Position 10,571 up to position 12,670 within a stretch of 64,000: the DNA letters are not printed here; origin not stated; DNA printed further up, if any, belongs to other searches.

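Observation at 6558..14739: APS-reductase-like AprB/AprA pair split around a sulfonate-type ABC importer in a GntR-led operon, followed by a secreted aryl-sulfotransferase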

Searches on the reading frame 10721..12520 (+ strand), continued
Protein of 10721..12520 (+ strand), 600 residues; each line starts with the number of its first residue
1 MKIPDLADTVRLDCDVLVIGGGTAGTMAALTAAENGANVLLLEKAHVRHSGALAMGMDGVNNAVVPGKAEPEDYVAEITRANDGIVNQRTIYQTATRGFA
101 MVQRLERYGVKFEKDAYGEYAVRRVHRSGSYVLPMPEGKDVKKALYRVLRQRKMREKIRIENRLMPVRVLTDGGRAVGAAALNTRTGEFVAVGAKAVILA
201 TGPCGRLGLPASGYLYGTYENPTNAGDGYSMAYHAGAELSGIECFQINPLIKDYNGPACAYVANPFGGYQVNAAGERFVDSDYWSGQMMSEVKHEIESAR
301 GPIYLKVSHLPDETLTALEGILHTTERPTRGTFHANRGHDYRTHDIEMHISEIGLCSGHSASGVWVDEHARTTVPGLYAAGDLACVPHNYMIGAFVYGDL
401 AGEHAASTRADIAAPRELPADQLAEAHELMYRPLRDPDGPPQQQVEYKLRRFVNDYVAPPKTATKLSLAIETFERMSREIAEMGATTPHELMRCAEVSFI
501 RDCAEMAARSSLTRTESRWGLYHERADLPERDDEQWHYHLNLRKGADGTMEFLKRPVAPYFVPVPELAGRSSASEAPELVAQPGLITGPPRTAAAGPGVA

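Call 34: get_annotated_region(hit=H25, flank=8000)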
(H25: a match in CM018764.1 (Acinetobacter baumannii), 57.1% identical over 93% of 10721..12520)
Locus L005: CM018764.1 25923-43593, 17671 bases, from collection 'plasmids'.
description: Acinetobacter baumannii strain ABIQM1 plasmid unnamed, complete sequence, whole genome shotgun sequence
organism: Acinetobacter baumannii (NCBI taxid 470)
taxonomy: Bacteria; Pseudomonadota; Gammaproteobacteria; Moraxellales; Moraxellaceae; Acinetobacter; Acinetobacter baumannii
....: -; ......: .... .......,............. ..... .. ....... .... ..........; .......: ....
typing (MOB-suite, as given by PLSDB): non-mobilizable
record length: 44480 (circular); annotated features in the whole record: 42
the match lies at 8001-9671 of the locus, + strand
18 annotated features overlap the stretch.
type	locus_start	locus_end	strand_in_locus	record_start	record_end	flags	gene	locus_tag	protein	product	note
CDS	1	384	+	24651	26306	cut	-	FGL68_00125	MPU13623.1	TIGR01244 family phosphatase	-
CDS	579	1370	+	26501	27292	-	-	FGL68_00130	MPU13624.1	TSUP family transporter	-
CDS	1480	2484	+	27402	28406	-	-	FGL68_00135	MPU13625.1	homoserine dehydrogenase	-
CDS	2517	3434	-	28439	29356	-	-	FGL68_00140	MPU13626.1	EamA family transporter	-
CDS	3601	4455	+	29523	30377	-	-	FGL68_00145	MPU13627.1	AraC family transcriptional regulator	-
CDS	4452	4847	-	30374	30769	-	-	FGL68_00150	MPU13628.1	transcriptional regulator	-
CDS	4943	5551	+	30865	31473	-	-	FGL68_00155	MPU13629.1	FMN-dependent NADH-azoreductase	-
CDS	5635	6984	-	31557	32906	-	chrA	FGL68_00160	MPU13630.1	chromate efflux transporter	-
CDS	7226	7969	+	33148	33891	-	-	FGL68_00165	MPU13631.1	UTRA domain-containing protein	-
CDS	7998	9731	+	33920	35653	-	-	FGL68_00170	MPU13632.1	fumarate reductase/succinate dehydrogenase flavoprotein subunit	-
CDS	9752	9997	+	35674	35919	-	-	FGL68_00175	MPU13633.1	4Fe-4S dicluster domain-containing protein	-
CDS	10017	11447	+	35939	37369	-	-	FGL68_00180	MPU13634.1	nitrate ABC transporter substrate-binding protein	-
CDS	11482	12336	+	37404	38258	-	-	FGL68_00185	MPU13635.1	ABC transporter permease subunit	-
CDS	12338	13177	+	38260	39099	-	-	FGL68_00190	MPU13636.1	ATP-binding cassette domain-containing protein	-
CDS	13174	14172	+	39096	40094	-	-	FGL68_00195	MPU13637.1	HEAT repeat domain-containing protein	-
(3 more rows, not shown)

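Call 35: get_annotated_region(hit=H2, flank=8000)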
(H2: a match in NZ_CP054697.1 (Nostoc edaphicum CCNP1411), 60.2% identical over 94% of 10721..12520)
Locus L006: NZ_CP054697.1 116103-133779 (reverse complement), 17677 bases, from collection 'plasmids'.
description: Nostoc edaphicum CCNP1411 plasmid pNe_5, complete sequence
organism: Nostoc edaphicum CCNP1411 (NCBI taxid 1472755)
taxonomy: Bacteria; Cyanobacteriota; Cyanophyceae; Nostocales; Nostocaceae; Nostoc; Nostoc edaphicum; Nostoc edaphicum CCNP1411
host: -; source: -; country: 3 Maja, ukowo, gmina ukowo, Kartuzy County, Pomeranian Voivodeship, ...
typing (MOB-suite, as given by PLSDB): non-mobilizable; mating-pair formation MPF_T
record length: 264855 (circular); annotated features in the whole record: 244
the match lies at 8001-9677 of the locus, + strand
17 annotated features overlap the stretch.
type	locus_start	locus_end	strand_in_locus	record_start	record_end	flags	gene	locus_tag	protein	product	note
CDS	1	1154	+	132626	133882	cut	-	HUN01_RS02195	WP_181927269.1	aliphatic sulfonate ABC transporter substrate-binding protein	GO:0042918 - alkanesulfonate transport [Evidence IEA]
CDS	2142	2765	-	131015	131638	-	-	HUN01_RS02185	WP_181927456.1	hypothetical protein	-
CDS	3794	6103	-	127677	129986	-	-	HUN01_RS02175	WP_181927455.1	FAD/NAD(P)-binding protein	-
CDS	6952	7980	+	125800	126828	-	-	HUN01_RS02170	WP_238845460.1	sulfonate ABC transporter substrate-binding protein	-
CDS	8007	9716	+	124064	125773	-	-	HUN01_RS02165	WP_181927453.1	fumarate reductase/succinate dehydrogenase flavoprotein subunit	-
CDS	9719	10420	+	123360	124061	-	-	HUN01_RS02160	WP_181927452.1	HAD family hydrolase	-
CDS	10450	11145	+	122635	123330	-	-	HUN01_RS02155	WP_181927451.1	HAD-IA family hydrolase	GO:0008152 - metabolic process [Evidence IEA]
CDS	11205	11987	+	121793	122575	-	-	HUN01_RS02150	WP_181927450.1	class I SAM-dependent methyltransferase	-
CDS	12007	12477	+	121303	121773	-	-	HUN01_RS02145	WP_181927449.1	GNAT family N-acetyltransferase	-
CDS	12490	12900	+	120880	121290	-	-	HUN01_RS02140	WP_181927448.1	VOC family protein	-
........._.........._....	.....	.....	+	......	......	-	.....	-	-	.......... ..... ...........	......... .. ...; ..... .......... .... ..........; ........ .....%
CDS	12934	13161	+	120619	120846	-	-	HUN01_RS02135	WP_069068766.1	ferredoxin family protein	-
CDS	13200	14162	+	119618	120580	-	-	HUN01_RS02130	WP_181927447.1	HEAT repeat domain-containing protein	-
CDS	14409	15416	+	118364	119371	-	-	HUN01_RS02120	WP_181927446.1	Mrp/NBP35 family ATP-binding protein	-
CDS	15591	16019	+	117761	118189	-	-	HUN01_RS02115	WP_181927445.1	GNAT family N-acetyltransferase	-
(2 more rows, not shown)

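Call 40: search_dna_similar(query=P0182, collection=plasmids, mode=protein, max_evalue=1e-40, max_rows=30)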
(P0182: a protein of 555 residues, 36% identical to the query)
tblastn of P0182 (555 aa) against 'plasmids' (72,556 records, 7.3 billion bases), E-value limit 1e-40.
Records with a match: 54; places in all: 54; records where one place covers at least 80% of the query: 54.
Best place of each record, by identity: <60% 54.
By first word of the organism name: Paraburkholderia 8; Rhizobium 5; Sinorhizobium 5; Burkholderia 4; Bradyrhizobium 4; Acinetobacter 4; Mesorhizobium 3; Ensifer 3; Pseudanabaena 2; Methylobacterium 2; and 11 more.
By predicted mobility (MOB-suite, as given by PLSDB): non-mobilizable 34; conjugative 14; mobilizable 6.
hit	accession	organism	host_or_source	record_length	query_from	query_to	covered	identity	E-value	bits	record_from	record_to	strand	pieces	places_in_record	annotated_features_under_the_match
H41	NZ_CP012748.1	Paraburkholderia caribensis MBA4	soil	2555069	8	555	99%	33.7%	2e-60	223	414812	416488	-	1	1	none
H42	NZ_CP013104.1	Paraburkholderia caribensis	-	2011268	8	555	99%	33.7%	8e-61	225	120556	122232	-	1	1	none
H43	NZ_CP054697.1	Nostoc edaphicum CCNP1411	-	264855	8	546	97%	34.2%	1e-59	221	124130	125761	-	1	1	fumarate reductase/succinate dehydrogenase flavoprotein subunit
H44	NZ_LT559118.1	Nonomuraea gerenzanensis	-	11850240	11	549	97%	34.1%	2e-48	188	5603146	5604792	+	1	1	none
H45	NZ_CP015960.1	Paraburkholderia caribensis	Mimosa,single cell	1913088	8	555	99%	33.5%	4e-60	223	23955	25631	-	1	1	none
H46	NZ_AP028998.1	Paraburkholderia sp. 22B1P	-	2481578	8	555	99%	33.5%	2e-60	224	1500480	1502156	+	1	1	none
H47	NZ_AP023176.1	Paraburkholderia largidicola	Physopelta gutta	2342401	8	555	99%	33.5%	2e-60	224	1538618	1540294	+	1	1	none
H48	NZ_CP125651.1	Rhizobium sp. BT04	Phaseolus vulgaris,Pure culture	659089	7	555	99%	33.2%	8e-60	222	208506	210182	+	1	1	fumarate reductase/succinate dehydrogenase flavoprotein subunit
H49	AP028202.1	Paraburkholderia largidicola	Physopelta gutta,midgut,Midgut crypts ...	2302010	8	555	99%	33.2%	9e-60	222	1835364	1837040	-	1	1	fumarate reductase/succinate dehydrogenase flavoprotein subunit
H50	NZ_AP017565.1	Pseudanabaena sp. ABRG5-3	-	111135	8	546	97%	33.5%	5e-59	219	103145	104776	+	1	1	fumarate reductase/succinate dehydrogenase flavoprotein subunit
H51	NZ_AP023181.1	Paraburkholderia sp. PGU19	Physopelta gutta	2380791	8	555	99%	32.8%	7e-58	216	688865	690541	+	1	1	none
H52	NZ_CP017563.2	Paraburkholderia sprentiae WSM5005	Lebeckia ambigua,root nodule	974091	8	548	97%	33.0%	3e-58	218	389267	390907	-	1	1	fumarate reductase/succinate dehydrogenase flavoprotein subunit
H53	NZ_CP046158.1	Leptolyngbya sp. BL0902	cell culture,open pond on an algae farm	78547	9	548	97%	33.0%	1e-56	213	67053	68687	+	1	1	fumarate reductase/succinate dehydrogenase flavoprotein subunit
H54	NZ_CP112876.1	Pseudanabaena galeata CCNP1313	-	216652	8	546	97%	33.1%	4e-58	217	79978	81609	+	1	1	fumarate reductase/succinate dehydrogenase flavoprotein subunit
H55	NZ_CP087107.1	Methylobacterium sp. NMS14P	Coffea arabica,Pure culture,root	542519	9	533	95%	33.6%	3e-53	202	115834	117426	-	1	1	fumarate reductase/succinate dehydrogenase flavoprotein subunit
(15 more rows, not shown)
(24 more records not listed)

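Call 46: find_homologous_proteins(query=P0138, max_evalue=1e-30)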
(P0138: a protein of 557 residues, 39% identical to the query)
Query P0138 (557 aa): 1244 proteins with E <= 1e-30 among 8000 candidates; the best 120 are listed.
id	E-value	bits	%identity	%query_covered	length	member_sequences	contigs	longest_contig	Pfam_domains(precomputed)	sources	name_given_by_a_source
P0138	0.0e+0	1284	100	100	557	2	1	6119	PF01266.31,PF00890.31,PF07992.21,PF03486.21,PF02910.26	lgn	-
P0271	0.0e+0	1162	90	100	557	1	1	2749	PF01266.31,PF00890.31,PF07992.21,PF03486.21,PF02910.26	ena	-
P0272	0.0e+0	1161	89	100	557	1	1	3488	PF01266.31,PF00890.31,PF07992.21,PF03486.21,PF02910.26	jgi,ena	-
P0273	0.0e+0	1160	90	100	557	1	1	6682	PF01266.31,PF00890.31,PF07992.21,PF03486.21,PF02910.26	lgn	-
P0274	0.0e+0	1107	85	100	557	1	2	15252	PF01266.31,PF00890.31,PF07992.21,PF03486.21,PF02910.26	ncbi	-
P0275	0.0e+0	1106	85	100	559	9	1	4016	PF01266.31,PF00890.31,PF07992.21,PF03486.21,PF02910.26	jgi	jgi:succinate dehydrogenase/fumarate reductase flavoprotein subunit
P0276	0.0e+0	1078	83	100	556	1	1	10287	PF01266.31,PF00890.31,PF07992.21,PF03486.21,PF02910.26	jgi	jgi:succinate dehydrogenase/fumarate reductase flavoprotein subunit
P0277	0.0e+0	1061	83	99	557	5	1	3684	PF00890.31,PF07992.21,PF03486.21,PF02910.26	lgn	-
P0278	0.0e+0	1050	81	99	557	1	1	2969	PF01266.31,PF00890.31,PF07992.21,PF02910.26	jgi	jgi:succinate dehydrogenase/fumarate reductase flavoprotein subunit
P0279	0.0e+0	1042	80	99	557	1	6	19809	PF01266.31,PF00890.31,PF07992.21,PF02910.26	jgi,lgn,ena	jgi:succinate dehydrogenase/fumarate reductase flavoprotein subunit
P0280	9.7e-282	954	73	100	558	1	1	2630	PF01266.31,PF00890.31,PF07992.21,PF03486.21,PF02910.26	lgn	-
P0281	9.8e-277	937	73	99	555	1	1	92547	PF01266.31,PF00890.31,PF07992.21,PF03486.21,PF02910.26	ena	-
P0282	9.3e-272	921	72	98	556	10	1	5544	PF01266.31,PF00890.31,PF07992.21,PF03486.21,PF02910.26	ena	-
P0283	1.1e-271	921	73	96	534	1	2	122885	PF00890.31,PF02910.26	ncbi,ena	-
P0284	3.2e-255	866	69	95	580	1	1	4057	PF00890.31,PF07992.21,PF03486.21,PF02910.26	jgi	jgi:succinate dehydrogenase/fumarate reductase flavoprotein subunit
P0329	2.2e-187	642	53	99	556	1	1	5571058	PF01266.31,PF00890.31,PF07992.21,PF03486.21,PF02910.26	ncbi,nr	ncbi:MAG: FAD-binding protein [Deltaproteobacteria bacterium]|nr:MAG: FAD-binding protein [Deltaprot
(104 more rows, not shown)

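Call 61: get_annotated_region(hit=H31, flank=8000)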
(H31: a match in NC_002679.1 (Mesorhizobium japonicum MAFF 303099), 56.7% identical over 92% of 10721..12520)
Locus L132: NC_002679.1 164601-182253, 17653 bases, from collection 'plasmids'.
description: Mesorhizobium japonicum MAFF 303099 plasmid pMLa, complete sequence
organism: Mesorhizobium japonicum MAFF 303099 (NCBI taxid 266835)
taxonomy: Bacteria; Pseudomonadota; Alphaproteobacteria; Hyphomicrobiales; Phyllobacteriaceae; Mesorhizobium; Mesorhizobium japonicum; Mesorhizobium japonicum MAFF 303099
host: -; source: -; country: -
typing (MOB-suite, as given by PLSDB): conjugative; relaxase MOBP,MOBP; mating-pair formation MPF_T
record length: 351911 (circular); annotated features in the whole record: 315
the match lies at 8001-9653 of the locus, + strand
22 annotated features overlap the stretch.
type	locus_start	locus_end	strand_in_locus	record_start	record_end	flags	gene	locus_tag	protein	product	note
CDS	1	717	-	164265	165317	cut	-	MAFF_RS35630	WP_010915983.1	ABC transporter substrate-binding protein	-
CDS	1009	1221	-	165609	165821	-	-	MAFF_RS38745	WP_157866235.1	hypothetical protein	-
CDS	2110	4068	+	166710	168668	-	-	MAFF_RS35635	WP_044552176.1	GGDEF domain-containing phosphodiesterase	-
CDS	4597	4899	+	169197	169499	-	-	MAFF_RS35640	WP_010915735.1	DUF982 domain-containing protein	-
CDS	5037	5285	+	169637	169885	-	-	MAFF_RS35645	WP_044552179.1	DUF982 domain-containing protein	-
CDS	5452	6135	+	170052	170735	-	-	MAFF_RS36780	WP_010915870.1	hypothetical protein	-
CDS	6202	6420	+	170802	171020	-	-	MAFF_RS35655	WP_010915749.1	type II toxin-antitoxin system Phd/YefM family antitoxin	-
CDS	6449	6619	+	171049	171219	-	-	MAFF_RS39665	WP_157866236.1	hypothetical protein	-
CDS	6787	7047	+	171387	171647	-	-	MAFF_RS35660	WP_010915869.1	type II toxin-antitoxin system ParD family antitoxin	-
CDS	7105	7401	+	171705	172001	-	-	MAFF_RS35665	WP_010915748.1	type II toxin-antitoxin system RelE/ParE family toxin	GO:0030541 - plasmid partitioning [Evidence IEA]; GO:0051290 - protein heterotetramerization [Evidence IEA]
CDS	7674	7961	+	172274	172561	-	-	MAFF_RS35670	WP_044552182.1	gamma-butyrobetaine hydroxylase-like domain-containing protein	-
CDS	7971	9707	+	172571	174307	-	-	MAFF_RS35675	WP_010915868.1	fumarate reductase/succinate dehydrogenase flavoprotein subunit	-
CDS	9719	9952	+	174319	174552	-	-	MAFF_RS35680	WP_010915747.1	ferredoxin family protein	-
CDS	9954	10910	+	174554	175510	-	-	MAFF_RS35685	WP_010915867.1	HEAT repeat domain-containing protein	-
CDS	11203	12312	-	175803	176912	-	-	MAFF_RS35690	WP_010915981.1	IS110 family transposase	-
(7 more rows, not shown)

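Call 62: get_annotated_region(hit=H10, flank=8000)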
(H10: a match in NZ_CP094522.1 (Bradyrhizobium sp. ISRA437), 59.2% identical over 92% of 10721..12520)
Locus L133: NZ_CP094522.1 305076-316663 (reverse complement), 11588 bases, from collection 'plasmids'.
description: Bradyrhizobium sp. ISRA437 plasmid unnamed, complete sequence
organism: Bradyrhizobium sp. ISRA437 (NCBI taxid 2866196)
taxonomy: Bacteria; Pseudomonadota; Alphaproteobacteria; Hyphomicrobiales; Nitrobacteraceae; Bradyrhizobium; Bradyrhizobium sp. ISRA437
host: -; source: Arachis hypogaea; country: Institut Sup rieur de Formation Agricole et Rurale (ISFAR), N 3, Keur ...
typing (MOB-suite, as given by PLSDB): conjugative; replicon rep_cluster_507; relaxase MOBQ; mating-pair formation MPF_T
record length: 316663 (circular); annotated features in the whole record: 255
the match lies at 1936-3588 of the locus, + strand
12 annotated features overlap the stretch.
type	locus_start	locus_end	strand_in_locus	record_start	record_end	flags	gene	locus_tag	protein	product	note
CDS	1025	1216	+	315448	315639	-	-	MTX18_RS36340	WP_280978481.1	hypothetical protein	-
CDS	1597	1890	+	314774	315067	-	-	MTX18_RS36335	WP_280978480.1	gamma-butyrobetaine hydroxylase-like domain-containing protein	-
CDS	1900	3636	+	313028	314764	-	-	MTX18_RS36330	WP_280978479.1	fumarate reductase/succinate dehydrogenase flavoprotein subunit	-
CDS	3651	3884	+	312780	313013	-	-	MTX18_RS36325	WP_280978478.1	ferredoxin family protein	-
CDS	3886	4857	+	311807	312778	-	-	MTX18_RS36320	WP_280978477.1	HEAT repeat domain-containing protein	-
CDS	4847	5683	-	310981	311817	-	-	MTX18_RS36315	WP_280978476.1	Crp/Fnr family transcriptional regulator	GO:0006355 - regulation of DNA-templated transcription [Evidence IEA]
CDS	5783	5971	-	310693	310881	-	-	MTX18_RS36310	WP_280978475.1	hypothetical protein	-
CDS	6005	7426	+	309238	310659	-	-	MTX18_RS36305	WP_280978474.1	ABC transporter substrate-binding protein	-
CDS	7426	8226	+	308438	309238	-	-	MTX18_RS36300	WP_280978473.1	ABC transporter permease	-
CDS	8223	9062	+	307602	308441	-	-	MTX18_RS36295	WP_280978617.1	ABC transporter ATP-binding protein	GO:0006810 - transport [Evidence IEA]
CDS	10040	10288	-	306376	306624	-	-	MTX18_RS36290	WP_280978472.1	hypothetical protein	-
CDS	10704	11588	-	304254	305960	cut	-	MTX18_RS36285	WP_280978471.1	MFS transporter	GO:0055085 - transmembrane transport [Evidence IEA]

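Call 63: get_annotated_region(hit=H15, flank=8000)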
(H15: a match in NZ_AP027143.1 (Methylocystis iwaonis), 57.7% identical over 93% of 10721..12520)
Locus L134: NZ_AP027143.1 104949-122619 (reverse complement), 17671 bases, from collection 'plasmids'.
description: Methylocystis iwaonis strain SS37A-Re plasmid pSS37A-Re-1, complete sequence
organism: Methylocystis iwaonis (NCBI taxid 2885079)
taxonomy: Bacteria; Pseudomonadota; Alphaproteobacteria; Hyphomicrobiales; Methylocystaceae; Methylocystis; Methylocystis iwaonis
host: -; source: -; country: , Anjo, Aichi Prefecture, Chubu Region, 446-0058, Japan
typing (MOB-suite, as given by PLSDB): non-mobilizable
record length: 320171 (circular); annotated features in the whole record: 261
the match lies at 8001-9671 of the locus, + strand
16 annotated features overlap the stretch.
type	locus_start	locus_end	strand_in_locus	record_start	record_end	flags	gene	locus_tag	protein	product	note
CDS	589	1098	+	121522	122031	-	fae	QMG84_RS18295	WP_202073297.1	formaldehyde-activating enzyme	GO:0016051 - carbohydrate biosynthetic process [Evidence IEA]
CDS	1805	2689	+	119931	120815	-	-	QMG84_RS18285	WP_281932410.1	sterol desaturase family protein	GO:0008610 - lipid biosynthetic process [Evidence IEA]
CDS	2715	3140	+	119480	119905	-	-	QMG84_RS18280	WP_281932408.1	hypothetical protein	-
CDS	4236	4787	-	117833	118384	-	-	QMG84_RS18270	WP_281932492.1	GNAT family protein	-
CDS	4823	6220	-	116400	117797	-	-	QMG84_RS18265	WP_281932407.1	ABC transporter substrate-binding protein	-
CDS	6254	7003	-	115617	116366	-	-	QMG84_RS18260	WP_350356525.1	ABC transporter permease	-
CDS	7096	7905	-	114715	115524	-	-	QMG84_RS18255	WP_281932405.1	ABC transporter ATP-binding protein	GO:0006810 - transport [Evidence IEA]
CDS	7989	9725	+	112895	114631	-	-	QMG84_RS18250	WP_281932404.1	fumarate reductase/succinate dehydrogenase flavoprotein subunit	-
CDS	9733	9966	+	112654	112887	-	-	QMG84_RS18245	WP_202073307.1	ferredoxin family protein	-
CDS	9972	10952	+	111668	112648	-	-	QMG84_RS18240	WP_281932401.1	HEAT repeat domain-containing protein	-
CDS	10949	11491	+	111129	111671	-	-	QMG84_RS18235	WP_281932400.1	GNAT family N-acetyltransferase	-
CDS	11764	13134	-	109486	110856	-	-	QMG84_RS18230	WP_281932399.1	amidase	-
CDS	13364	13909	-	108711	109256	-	-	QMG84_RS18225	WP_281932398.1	heme-binding protein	-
CDS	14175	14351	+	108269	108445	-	-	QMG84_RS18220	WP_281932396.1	hypothetical protein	-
CDS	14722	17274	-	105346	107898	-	-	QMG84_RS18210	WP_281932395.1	TonB-dependent receptor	GO:0015891 - siderophore transport [Evidence IEA]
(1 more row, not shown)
